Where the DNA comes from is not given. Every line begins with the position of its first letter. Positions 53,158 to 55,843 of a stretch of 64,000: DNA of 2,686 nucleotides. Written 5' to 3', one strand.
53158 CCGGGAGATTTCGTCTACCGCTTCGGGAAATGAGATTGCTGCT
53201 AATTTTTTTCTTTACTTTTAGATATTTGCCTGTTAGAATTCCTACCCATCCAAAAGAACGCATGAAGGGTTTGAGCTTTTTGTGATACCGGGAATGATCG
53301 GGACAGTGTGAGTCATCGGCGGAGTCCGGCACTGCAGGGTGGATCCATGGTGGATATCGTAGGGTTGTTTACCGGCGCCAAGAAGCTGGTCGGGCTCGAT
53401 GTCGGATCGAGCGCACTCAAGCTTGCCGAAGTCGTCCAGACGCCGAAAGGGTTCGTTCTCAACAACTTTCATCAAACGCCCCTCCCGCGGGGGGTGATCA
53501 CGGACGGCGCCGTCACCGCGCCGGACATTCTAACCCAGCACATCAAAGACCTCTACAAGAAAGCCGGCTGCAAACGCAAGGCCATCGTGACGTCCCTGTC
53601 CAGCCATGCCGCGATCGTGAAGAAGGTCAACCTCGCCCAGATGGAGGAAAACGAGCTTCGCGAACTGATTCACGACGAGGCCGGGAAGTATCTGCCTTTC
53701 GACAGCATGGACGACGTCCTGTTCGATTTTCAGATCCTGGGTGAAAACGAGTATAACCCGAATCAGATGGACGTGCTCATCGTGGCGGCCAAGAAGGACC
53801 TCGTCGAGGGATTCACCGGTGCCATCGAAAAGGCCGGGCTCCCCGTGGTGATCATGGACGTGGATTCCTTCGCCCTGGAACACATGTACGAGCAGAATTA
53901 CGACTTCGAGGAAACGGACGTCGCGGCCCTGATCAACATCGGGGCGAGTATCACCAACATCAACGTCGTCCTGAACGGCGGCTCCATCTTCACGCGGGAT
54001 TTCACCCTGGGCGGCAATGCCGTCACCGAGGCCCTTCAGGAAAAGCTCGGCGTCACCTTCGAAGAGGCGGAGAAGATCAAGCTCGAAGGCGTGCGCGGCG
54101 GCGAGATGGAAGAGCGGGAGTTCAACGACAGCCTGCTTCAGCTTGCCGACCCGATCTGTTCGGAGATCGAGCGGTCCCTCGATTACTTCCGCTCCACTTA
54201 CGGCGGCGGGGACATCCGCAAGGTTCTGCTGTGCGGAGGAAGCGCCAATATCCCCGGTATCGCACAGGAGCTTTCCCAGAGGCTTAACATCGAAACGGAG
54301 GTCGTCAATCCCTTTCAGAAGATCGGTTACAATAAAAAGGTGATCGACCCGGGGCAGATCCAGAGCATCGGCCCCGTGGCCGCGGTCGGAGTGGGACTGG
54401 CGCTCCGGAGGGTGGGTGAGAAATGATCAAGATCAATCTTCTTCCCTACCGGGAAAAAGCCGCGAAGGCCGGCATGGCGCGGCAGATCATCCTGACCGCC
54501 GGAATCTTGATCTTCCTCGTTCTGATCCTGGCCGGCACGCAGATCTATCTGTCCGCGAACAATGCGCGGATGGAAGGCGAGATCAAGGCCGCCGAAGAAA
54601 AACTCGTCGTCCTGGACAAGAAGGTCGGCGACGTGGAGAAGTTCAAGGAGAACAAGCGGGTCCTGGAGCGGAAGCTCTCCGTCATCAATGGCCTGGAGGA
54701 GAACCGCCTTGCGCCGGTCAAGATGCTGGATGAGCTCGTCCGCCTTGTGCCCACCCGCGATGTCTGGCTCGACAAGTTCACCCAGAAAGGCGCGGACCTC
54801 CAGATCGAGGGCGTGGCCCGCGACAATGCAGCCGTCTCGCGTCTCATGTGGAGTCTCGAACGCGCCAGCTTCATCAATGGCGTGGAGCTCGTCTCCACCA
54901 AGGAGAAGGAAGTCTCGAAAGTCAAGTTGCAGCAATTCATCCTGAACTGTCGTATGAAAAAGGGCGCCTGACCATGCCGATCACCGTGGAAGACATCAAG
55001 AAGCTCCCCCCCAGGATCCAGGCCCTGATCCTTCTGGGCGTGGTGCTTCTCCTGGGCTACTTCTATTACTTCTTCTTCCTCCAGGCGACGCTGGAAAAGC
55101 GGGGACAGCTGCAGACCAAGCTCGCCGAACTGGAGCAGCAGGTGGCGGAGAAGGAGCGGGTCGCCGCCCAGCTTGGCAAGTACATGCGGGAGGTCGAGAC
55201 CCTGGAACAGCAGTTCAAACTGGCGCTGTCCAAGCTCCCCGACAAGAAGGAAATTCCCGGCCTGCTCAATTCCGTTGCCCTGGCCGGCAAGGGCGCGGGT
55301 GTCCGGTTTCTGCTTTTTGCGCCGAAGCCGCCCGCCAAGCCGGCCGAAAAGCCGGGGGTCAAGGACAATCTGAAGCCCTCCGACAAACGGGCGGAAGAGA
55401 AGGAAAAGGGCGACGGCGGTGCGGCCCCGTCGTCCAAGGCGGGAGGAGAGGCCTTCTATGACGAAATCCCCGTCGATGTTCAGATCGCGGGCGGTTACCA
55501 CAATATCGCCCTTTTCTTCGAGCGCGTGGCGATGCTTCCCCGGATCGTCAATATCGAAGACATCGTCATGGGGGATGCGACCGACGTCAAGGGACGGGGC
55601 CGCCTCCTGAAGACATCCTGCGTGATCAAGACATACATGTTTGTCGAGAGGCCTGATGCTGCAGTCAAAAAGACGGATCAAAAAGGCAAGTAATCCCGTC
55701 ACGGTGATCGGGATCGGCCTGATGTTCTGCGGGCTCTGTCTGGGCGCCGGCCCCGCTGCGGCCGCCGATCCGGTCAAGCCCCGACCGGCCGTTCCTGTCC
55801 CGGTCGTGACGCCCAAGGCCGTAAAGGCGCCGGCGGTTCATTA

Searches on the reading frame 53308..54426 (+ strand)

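Call 15: search_protein_families(library=pfam, proteins=[window:53308-54426:+], max_evalue=0.001)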
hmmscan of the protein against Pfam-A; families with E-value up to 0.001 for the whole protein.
window:53308-54426:+ (372 aa): 3 families
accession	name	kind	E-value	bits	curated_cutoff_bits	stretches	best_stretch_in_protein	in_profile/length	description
PF11104.14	PilM_2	-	3.8e-76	256.7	27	1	29-368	1-339/340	Type IV pilus assembly protein PilM;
PF14450.12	FtsA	-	3.8e-11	43.9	31.8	1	207-349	1-121/127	Cell division protein FtsA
PF06723.19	MreB_Mbl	-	6.9e-07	28.8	27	0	267-334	237-305/327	MreB/Mbl protein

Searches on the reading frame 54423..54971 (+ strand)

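Call 15: search_protein_families(library=pfam, proteins=[window:54423-54971:+], max_evalue=0.001)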
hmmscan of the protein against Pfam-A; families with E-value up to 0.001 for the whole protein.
window:54423-54971:+ (182 aa): 1 family
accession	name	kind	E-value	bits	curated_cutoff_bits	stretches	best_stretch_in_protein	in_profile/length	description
PF05137.18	PilN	-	1.2e-19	70.5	22.8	1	101-178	2-78/78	Fimbrial assembly protein (PilN)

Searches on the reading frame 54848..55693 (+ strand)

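Call 15: search_protein_families(library=pfam, proteins=[window:54848-55693:+], max_evalue=0.001)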
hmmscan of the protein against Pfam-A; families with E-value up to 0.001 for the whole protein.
window:54848-55693:+ (281 aa): 2 families
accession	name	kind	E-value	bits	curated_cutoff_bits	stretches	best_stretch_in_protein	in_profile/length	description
PF04350.18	PilO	-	6.2e-36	124.2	22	2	201-266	81-144/145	Pilus assembly protein, PilO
PF04612.17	T2SSM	-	3.3e-05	24.6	27.8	1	52-112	10-70/160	Type II secretion system (T2SS), protein M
